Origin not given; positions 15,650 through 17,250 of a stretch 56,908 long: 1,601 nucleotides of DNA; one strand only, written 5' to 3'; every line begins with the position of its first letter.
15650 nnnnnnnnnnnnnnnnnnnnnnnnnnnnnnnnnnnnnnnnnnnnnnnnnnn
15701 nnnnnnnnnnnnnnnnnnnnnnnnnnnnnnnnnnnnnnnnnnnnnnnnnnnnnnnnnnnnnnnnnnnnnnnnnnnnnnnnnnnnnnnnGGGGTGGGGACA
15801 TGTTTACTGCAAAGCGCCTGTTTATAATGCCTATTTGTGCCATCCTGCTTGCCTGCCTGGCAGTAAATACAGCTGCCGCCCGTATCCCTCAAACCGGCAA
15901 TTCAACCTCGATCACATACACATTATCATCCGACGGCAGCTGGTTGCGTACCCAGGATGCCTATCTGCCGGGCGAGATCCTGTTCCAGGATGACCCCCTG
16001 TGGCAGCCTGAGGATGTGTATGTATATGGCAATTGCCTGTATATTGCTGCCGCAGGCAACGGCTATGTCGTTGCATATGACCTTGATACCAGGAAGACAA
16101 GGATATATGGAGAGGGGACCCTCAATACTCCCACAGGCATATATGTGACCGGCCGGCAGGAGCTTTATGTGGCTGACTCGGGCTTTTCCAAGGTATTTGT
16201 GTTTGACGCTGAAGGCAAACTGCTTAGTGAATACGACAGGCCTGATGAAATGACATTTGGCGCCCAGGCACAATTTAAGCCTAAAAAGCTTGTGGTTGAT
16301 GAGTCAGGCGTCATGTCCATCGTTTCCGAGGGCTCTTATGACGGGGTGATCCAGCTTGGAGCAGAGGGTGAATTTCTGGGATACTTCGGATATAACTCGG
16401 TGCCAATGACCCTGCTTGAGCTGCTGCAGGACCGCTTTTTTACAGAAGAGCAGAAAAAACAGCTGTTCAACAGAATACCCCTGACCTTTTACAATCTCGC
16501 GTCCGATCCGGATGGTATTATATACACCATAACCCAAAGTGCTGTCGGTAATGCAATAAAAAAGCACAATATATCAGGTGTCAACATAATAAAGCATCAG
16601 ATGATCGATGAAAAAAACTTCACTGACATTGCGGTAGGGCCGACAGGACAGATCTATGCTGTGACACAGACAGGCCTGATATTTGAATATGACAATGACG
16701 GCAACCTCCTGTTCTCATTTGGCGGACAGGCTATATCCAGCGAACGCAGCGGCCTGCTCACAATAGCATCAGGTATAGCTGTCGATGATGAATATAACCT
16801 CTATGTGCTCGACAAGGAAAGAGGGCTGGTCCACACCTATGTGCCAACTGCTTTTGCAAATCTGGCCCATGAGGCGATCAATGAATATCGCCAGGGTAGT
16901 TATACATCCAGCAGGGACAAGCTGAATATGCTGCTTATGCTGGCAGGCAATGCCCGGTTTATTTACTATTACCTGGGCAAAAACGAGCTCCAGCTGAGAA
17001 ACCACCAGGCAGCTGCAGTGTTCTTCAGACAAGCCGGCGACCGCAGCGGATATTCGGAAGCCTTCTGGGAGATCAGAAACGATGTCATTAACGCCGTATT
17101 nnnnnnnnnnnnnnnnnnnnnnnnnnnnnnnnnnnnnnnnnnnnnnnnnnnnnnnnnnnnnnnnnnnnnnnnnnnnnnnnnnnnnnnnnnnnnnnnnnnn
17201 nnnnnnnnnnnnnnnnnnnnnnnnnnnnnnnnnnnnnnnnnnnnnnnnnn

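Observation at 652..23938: A ~23-kb co-directional glycan-utilisation locus whose extracellular components all belong to poorly characterised families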

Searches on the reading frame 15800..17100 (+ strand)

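Call 86: search_protein_families(library=pfam, proteins=[window:15800-17100:+], max_evalue=1)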
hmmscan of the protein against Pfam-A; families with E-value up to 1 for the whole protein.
window:15800-17100:+ (433 aa): 4 families
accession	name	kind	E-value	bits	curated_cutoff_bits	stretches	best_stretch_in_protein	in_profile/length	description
PF01436.27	NHL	-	9.3e-08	32.2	20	1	108-135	1-28/28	NHL repeat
PF08450.18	SGL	-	0.00018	21.6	26.3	1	79-149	147-225/246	SMP-30/Gluconolactonase/LRE-like region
PF14517.12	Tachylectin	-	0.0091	16.2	29.8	1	232-299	37-157/230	Tachylectin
PF07453.19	NUMOD1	-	0.038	14.7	22.8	0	131-146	2-17/37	NUMOD1 domain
